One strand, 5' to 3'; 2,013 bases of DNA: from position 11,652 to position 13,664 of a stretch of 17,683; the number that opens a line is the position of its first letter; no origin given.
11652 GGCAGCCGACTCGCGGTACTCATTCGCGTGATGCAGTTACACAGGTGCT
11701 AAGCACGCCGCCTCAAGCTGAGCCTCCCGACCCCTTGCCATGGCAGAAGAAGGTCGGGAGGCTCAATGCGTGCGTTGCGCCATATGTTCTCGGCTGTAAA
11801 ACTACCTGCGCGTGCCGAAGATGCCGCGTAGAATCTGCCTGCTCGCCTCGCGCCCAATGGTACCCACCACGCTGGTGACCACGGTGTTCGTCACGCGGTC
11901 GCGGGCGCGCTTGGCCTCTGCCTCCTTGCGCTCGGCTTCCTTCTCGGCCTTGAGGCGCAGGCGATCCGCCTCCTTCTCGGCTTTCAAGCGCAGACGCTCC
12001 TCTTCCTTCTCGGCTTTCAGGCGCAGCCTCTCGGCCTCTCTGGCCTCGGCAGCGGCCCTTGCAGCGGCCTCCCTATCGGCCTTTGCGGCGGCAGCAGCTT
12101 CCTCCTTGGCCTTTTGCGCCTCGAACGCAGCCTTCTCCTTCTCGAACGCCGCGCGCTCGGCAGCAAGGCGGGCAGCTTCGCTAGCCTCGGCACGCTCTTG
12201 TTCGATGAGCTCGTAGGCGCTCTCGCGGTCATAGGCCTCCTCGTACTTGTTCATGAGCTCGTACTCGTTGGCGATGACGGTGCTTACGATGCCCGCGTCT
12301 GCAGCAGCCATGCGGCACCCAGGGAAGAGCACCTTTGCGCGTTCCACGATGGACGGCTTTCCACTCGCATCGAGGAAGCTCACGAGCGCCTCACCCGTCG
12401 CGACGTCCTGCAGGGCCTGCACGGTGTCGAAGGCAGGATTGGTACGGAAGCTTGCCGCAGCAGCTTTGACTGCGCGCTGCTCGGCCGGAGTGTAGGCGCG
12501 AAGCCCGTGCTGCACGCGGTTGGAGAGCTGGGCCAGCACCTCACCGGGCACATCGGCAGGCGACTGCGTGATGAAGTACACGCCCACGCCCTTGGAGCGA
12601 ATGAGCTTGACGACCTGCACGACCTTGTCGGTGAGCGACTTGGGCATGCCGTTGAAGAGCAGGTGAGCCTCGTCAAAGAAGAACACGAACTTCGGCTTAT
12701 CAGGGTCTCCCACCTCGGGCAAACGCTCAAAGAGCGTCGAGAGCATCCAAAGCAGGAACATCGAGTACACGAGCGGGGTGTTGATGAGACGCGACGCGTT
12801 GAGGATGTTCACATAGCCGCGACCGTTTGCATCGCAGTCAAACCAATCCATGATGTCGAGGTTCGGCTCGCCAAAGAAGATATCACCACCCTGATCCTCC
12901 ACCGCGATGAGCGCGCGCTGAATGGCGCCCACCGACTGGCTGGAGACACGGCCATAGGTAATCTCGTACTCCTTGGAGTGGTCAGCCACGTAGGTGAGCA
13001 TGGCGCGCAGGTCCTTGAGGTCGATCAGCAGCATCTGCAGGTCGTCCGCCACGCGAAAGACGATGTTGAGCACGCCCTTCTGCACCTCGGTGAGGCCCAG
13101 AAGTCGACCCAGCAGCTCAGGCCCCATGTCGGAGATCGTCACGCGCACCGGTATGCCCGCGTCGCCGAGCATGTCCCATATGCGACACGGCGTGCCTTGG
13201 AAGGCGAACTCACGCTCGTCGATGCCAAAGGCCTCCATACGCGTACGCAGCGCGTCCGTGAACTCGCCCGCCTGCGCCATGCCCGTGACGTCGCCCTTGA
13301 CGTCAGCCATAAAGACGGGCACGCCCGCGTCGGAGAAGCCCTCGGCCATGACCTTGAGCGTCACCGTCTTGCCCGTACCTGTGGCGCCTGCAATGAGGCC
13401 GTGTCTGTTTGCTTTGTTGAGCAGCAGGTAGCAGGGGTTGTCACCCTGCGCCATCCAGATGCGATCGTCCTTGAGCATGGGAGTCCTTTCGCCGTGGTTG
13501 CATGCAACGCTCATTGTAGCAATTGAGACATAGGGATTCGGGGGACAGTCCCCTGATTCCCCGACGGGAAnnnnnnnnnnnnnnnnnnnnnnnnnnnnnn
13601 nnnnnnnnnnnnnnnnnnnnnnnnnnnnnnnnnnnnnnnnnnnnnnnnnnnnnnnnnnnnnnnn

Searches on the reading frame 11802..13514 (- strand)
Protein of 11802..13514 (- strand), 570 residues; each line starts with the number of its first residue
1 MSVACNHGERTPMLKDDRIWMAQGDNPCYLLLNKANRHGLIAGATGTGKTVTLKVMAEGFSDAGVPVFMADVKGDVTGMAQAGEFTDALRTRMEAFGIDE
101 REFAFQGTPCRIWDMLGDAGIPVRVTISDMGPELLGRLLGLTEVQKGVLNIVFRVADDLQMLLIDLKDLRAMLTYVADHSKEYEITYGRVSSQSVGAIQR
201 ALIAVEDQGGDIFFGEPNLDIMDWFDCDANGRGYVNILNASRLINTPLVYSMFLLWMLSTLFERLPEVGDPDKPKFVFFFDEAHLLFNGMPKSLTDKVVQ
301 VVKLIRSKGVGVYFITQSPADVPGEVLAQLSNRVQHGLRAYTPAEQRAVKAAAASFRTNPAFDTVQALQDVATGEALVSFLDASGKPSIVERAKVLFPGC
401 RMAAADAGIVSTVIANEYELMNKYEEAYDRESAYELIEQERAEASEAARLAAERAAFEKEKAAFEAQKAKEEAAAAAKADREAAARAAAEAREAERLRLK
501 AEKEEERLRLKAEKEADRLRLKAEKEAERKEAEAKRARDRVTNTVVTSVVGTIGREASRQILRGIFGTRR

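Call 3: search_protein_families(library=pfam, proteins=[window:11802-13514:-], max_evalue=0.1)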
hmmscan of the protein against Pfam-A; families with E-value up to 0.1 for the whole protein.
window:11802-13514:- (570 aa): 12 families
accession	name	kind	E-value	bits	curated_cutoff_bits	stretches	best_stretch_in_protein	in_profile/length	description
PF05872.18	HerA_C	-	3.2e-194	646.7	22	2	21-484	6-465/502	Helicase HerA-like C-terminal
PF01935.23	DUF87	-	6.3e-13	49.8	23.2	1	26-243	12-204/220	Helicase HerA, central domain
PF01580.24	FtsK_SpoIIIE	-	0.00011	22.1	24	1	24-56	27-59/221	FtsK/SpoIIIE family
PF13604.12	AAA_30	-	0.00053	20.2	27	1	32-93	14-66/191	AAA domain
PF04851.21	ResIII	-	0.00082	19.8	22.5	1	33-60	20-47/164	Type III restriction enzyme, res subunit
PF10412.15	TrwB_AAD_bind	-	0.0083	15.5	20.5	1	33-76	12-55/387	Type IV secretion-system coupling protein DNA-binding domain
PF13401.12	AAA_22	-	0.013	16.3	27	1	36-76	5-45/130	AAA domain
PF12846.13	AAA_10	-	0.016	14.7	27.5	0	249-326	217-290/362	AAA-like domain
PF00437.27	T2SSE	-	0.02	14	24.9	1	32-58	138-164/370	Type II/IV secretion system protein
PF00004.35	AAA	-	0.031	15.2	21.2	0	40-87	2-44/131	ATPase family associated with various cellular activities (AAA)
PF12774.13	AAA_6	-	0.031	13.7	25.2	0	28-71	21-66/327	Hydrolytic ATP binding site of dynein motor region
PF12775.13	AAA_7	-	0.043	13.8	25.8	1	31-61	28-58/181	P-loop containing dynein motor region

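Call 4: search_protein_families(library=ncbifam, proteins=[window:11802-13514:-], max_evalue=0.1)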
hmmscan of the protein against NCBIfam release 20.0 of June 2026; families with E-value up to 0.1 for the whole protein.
window:11802-13514:- (570 aa): 7 families
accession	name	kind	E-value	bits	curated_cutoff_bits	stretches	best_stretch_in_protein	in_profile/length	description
NF053655.1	CedD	equivalog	6.8e-12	44.8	600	2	134-350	295-489/527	DNA-translocating ATPase CedD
NF045975.1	VirB4_plasma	equivalog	1.5e-07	29.5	590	1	235-321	716-806/894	Mbov_0397 family ICE element conjugal transfer ATPase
NF040937.1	HerA_Thermprot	equivalog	6.1e-07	28.2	800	2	277-378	352-448/487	DNA double-strand break repair helicase HerA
TIGR00929.1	VirB4_CagE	subfamily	0.00012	20.4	643.1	0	253-322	615-680/792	VirB4 family type IV secretion/conjugal transfer ATPase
NF041017.1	DNA_import_CedB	equivalog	0.0042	15.8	700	1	34-77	273-317/590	DNA import protein CedB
TIGR03743.1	SXT_TraD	subfamily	0.021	13.3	366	1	26-76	165-215/636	conjugative transfer system coupling protein TraD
NF033849.1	ser_rich_anae_1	subfamily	0.056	10.7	650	0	32-57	755-780/1163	serine-rich protein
